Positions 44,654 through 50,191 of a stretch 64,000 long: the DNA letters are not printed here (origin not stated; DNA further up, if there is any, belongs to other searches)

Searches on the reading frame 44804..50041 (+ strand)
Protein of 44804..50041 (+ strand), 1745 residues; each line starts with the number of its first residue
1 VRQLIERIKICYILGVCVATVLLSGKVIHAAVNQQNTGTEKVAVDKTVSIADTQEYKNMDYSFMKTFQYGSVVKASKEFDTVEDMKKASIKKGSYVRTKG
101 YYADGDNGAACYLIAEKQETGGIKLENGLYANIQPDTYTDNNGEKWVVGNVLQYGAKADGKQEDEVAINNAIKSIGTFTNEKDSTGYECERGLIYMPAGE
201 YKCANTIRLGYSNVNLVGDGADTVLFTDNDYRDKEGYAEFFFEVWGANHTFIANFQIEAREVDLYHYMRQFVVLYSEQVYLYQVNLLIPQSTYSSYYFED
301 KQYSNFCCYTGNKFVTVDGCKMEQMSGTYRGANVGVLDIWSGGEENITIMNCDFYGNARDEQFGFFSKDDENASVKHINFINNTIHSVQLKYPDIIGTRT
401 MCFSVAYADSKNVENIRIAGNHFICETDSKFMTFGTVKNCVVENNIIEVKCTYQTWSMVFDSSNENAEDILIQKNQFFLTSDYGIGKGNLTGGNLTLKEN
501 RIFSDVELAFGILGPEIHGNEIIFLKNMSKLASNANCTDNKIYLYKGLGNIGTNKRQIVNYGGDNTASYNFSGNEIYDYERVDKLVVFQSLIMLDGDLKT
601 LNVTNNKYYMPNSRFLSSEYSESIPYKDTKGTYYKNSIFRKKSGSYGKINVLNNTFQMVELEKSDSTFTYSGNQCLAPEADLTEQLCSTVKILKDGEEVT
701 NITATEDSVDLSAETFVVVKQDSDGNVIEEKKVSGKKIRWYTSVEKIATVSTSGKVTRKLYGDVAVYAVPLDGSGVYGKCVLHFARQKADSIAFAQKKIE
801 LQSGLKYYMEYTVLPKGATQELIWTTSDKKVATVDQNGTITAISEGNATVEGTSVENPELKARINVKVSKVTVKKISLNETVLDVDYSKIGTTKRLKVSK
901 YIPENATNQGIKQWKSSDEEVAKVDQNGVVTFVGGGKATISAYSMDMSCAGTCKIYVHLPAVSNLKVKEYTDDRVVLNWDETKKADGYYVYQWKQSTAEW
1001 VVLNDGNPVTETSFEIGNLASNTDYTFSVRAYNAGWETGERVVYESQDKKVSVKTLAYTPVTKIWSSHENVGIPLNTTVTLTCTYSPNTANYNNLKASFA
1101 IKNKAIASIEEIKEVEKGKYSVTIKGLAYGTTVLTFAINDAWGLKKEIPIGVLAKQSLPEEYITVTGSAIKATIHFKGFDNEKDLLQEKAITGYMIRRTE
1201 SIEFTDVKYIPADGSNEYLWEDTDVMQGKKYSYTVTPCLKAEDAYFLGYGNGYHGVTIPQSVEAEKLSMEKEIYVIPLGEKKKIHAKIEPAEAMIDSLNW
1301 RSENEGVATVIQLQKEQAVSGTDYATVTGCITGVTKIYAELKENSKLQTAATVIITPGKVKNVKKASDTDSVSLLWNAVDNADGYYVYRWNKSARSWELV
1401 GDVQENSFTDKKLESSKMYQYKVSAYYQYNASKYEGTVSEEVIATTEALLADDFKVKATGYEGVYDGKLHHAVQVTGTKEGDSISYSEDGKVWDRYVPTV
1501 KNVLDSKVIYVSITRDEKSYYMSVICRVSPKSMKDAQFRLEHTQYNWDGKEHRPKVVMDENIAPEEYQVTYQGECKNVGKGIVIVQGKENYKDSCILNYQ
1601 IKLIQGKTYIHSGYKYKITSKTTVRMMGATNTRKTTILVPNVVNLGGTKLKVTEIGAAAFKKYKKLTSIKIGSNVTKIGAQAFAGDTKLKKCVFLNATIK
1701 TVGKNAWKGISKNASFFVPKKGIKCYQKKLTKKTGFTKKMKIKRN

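Call 36: search_protein_families(library=pfam, proteins=[window:44804-50041:+], max_evalue=0.0001)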
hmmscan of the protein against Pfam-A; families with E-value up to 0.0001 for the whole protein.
window:44804-50041:+ (1745 aa): 5 families
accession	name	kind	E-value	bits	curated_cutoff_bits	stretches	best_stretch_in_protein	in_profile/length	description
PF02368.24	Big_2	-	1.1e-22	80.2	22.8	2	790-857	3-72/79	Bacterial Ig-like domain (group 2)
PF00041.27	fn3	-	3e-12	47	25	1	961-1036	2-74/84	Fibronectin type III domain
PF12708.12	Pect-lyase_RHGA_epim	-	1.1e-10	42.1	27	1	150-231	3-74/213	Rhamnogalacturonase A/epimerase, pectate lyase-like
PF13306.12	LRR_5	-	4.8e-09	36.6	27.7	1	1651-1721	21-89/127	BspA type Leucine rich repeat region (6 copies)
PF22359.2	Big-like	-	2.8e-05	24.7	27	0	831-850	12-31/48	Bacterial Ig-like domain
